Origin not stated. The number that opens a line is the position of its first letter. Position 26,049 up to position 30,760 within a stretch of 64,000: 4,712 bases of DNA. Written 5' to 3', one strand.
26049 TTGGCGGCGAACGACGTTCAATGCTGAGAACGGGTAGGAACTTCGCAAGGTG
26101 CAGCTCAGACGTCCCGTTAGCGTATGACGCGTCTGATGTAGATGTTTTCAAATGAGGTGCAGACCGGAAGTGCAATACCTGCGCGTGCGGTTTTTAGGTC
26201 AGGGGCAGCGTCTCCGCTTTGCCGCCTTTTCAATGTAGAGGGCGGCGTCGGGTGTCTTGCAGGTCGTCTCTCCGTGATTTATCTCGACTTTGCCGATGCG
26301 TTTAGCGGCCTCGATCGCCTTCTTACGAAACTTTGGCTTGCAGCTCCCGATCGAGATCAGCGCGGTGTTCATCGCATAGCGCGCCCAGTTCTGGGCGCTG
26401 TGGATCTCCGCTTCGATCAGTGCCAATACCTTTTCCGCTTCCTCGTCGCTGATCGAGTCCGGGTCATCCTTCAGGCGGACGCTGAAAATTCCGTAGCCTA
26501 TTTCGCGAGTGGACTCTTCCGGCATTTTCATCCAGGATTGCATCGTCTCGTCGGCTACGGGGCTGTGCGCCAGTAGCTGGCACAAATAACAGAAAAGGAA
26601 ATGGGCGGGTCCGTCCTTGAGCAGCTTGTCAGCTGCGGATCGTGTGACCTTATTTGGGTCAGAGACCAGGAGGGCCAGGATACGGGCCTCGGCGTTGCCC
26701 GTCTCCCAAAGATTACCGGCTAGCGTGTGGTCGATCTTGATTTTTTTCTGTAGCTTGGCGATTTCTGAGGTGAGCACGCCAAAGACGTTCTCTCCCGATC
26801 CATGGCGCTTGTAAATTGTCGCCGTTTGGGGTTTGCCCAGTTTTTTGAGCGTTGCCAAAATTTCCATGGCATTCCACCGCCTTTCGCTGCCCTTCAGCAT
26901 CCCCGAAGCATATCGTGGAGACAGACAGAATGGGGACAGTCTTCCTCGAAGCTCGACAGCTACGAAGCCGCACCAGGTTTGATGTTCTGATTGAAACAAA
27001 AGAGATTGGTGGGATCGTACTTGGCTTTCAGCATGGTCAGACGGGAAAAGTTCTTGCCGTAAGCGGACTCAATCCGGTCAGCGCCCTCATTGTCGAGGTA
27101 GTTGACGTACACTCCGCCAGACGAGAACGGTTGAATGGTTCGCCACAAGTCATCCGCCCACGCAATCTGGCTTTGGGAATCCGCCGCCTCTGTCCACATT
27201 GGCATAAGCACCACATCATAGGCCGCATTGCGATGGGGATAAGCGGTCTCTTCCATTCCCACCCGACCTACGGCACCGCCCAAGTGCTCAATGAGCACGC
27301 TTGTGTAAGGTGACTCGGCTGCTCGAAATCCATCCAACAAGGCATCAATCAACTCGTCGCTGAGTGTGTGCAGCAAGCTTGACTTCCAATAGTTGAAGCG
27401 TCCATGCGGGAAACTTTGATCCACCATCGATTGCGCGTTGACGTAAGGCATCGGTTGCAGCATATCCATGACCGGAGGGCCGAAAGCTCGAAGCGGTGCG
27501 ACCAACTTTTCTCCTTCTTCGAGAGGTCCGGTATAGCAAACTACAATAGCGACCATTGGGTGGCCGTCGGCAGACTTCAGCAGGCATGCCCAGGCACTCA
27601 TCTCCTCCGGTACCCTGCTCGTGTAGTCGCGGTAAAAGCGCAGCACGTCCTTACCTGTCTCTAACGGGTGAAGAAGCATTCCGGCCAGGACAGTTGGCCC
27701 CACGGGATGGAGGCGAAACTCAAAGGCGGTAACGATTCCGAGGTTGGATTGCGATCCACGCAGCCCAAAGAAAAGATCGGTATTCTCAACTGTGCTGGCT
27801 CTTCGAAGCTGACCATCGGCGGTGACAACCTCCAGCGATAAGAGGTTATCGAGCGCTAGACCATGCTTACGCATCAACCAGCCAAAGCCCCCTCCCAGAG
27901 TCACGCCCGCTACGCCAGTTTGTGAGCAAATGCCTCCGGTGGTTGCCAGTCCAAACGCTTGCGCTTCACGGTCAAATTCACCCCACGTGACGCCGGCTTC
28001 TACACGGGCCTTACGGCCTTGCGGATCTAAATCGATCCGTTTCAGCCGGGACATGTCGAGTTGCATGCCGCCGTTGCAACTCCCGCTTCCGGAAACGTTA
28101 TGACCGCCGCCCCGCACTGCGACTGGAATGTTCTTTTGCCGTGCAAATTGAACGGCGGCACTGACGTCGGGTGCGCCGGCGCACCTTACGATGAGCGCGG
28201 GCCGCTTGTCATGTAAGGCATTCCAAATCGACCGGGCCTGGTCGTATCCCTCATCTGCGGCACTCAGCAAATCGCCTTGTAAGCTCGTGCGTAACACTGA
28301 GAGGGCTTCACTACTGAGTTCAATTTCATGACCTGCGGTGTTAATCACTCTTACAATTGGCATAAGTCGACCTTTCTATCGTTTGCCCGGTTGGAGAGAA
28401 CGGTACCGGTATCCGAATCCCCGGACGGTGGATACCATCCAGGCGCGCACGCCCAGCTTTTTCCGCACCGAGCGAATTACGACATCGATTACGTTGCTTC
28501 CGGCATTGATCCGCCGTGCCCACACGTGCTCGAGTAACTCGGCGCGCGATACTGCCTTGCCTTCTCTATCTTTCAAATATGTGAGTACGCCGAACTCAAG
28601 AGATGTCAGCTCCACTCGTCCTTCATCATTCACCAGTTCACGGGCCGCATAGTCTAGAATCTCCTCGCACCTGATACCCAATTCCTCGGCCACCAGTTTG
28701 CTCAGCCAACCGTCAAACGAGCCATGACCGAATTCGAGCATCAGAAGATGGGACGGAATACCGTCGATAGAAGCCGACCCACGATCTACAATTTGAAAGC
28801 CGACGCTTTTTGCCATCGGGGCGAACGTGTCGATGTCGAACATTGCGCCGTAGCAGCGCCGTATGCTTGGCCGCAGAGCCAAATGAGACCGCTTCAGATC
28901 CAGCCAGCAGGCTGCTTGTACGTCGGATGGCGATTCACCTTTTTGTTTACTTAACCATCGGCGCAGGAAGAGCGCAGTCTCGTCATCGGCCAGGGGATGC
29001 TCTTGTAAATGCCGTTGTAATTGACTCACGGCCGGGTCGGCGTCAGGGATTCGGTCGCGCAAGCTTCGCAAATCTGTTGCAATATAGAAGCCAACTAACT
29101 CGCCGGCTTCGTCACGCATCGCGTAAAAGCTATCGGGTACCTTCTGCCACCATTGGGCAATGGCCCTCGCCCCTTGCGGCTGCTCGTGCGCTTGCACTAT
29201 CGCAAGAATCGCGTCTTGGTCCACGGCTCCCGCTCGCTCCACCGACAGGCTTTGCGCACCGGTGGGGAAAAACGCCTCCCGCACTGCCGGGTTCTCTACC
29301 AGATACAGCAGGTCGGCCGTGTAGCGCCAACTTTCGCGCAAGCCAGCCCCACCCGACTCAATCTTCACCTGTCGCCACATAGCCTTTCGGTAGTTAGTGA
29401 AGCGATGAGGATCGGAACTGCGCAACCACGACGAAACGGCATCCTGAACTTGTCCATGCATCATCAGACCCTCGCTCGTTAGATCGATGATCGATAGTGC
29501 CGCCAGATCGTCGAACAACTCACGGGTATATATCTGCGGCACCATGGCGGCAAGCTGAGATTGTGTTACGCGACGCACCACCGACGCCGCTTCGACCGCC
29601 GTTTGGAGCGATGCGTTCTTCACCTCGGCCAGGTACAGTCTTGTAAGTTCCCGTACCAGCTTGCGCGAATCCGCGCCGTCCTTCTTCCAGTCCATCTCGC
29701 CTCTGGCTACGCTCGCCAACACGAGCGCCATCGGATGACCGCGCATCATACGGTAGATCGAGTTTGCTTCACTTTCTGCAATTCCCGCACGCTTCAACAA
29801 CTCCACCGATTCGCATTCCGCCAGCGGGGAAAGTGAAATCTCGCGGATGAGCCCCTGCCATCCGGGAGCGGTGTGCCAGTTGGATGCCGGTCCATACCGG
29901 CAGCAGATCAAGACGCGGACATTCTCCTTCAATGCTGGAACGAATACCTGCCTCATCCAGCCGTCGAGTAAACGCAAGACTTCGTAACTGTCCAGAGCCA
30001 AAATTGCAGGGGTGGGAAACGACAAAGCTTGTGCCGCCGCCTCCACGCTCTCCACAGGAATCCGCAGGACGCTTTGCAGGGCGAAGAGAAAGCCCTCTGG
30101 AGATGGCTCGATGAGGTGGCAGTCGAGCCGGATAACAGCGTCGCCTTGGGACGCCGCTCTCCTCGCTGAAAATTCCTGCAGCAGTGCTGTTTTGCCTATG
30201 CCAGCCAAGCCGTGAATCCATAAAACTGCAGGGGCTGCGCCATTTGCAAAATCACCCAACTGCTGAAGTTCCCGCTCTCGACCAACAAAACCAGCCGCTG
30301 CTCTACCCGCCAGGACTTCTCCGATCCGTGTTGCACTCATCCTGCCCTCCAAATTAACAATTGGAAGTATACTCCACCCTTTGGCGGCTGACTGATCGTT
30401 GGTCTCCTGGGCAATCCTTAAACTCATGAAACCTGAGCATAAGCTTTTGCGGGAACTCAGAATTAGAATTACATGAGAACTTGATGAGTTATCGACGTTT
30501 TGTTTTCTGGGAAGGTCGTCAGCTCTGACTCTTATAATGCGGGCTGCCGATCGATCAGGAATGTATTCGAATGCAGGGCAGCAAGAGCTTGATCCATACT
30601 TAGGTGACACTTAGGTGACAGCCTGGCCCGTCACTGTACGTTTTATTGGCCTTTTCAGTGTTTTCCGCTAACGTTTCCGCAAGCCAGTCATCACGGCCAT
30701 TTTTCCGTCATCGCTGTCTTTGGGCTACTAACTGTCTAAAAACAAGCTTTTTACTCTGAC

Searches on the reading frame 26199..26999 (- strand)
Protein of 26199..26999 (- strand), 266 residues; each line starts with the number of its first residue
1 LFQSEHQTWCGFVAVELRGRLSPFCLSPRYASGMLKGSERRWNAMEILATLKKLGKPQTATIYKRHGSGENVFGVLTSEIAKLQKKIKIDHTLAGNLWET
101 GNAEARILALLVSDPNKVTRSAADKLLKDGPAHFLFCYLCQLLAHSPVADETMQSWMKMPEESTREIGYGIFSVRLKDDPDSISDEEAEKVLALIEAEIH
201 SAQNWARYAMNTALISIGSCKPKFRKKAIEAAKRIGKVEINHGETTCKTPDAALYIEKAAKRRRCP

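Call 6: search_protein_families(library=pfam, proteins=[window:26199-26999:-], max_evalue=0.001)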
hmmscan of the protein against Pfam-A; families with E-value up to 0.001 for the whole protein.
window:26199-26999:- (266 aa): 1 family
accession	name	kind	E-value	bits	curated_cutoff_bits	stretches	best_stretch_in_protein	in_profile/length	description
PF08713.17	DNA_alkylation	-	7.6e-17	62.1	21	1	47-233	1-198/213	DNA alkylation repair enzyme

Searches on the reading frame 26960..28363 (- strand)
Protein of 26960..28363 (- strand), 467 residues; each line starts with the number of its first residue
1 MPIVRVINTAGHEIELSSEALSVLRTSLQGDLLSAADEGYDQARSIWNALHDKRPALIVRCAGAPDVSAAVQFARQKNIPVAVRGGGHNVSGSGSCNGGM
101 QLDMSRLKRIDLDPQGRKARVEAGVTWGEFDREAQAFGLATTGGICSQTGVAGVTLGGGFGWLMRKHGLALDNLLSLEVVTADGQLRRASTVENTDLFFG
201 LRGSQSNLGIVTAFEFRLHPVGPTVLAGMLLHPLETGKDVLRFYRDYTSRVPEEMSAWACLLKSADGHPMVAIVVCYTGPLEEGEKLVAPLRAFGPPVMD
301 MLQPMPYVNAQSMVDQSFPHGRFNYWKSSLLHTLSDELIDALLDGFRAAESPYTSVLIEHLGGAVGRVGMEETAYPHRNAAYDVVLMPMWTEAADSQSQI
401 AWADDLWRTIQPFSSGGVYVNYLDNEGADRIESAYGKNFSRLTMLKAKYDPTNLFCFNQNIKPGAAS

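Call 6: search_protein_families(library=pfam, proteins=[window:26960-28363:-], max_evalue=0.001)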
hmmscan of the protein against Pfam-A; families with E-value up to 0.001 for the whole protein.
window:26960-28363:- (467 aa): 2 families
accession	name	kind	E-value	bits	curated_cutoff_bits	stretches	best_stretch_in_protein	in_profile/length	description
PF01565.28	FAD_binding_4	-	1.1e-35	122.7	26.4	1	55-189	1-138/139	FAD binding domain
PF08031.17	BBE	-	2.7e-15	56.5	20.6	1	418-462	1-45/45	Berberine and berberine like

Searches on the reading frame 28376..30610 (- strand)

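Call 6: search_protein_families(library=pfam, proteins=[window:28376-30610:-], max_evalue=0.001)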
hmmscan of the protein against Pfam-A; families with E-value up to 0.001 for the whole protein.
window:28376-30610:- (744 aa): 4 families
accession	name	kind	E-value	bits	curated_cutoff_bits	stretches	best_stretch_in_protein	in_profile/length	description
PF00486.34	Trans_reg_C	-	5.5e-18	65.2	26.2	1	665-735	3-76/77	Transcriptional regulatory protein, C terminal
PF13191.12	AAA_16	-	1.6e-07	32.5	32.6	1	108-178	2-73/167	AAA ATPase domain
PF01637.24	ATPase_2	-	1.6e-06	28.5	33.2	1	108-153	1-46/225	ATPase domain predominantly from Archaea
PF05729.18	NACHT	-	5.6e-05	23.5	26.7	1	129-238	2-129/167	NACHT domain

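Call 66: search_protein_families(library=ncbifam, proteins=[window:28376-30610:-], max_evalue=0.001)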
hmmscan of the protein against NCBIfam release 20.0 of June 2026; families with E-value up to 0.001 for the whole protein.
window:28376-30610:- (744 aa): 33 families (the best 25 are shown)
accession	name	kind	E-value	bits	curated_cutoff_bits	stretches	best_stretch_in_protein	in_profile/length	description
NF053854.1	RespRegPhoBBctds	equivalog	1.2e-13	51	270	1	652-736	140-224/225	two-component system response regulator PhoB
TIGR02154.1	PhoB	equivalog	2.2e-13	50.1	296.2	1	651-736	137-225/226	phosphate regulon transcriptional regulator PhoB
NF041733.1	resp_reg_CseB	equivalog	8.2e-13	48.2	350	1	653-737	145-227/228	two-component system response regulator CseB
NF045914.1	RespRegNblR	equivalog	1.1e-12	48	300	1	651-737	138-226/228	response regulator transcription factor NblR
NF045944.1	ResRegRpaBCyano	equivalog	2.3e-12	46.8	330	1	652-736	138-227/229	response regulator transcription factor RpaB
NF040689.1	MtrAB_MtrA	equivalog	6.8e-12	45.2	300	1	651-735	130-217/219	MtrAB system response regulator MtrA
TIGR01387.1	cztR_silR_copR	subfamily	1e-10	41.6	279.2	1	652-735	132-217/218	heavy metal response regulator transcription factor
NF033118.1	vanR-O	exception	1.5e-10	40.9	505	1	652-736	137-220/233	vancomycin resistance response regulator transcription factor VanR-O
NF041734.1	resp_reg_RppA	equivalog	1e-09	38.1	250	1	653-737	137-228/229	two-component system response regulator RppA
NF007928.2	PRK10643.1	equivalog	1.7e-09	37.7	330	1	652-735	134-215/216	two-component system response regulator PmrA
NF007546.0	PRK10161.1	equivalog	2.4e-09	37.1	471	1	652-737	139-226/229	phosphate response regulator transcription factor PhoB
NF033117.2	vanR_ACDEGLN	exception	4.9e-09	36.1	350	1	651-735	137-224/226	VanR-ABDEGLN family response regulator transcription factor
NF008567.0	PRK11517.1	equivalog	1.4e-08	34.4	353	1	652-738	132-220/223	response regulator transcription factor HprR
NF012023.0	PRK15479.1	equivalog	1.5e-08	34.5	337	1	665-736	146-217/224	transcriptional regulator TctD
NF008034.0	PRK10766.1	equivalog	4.8e-08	32.8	275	1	651-736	143-226/231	two-component system response regulator TorR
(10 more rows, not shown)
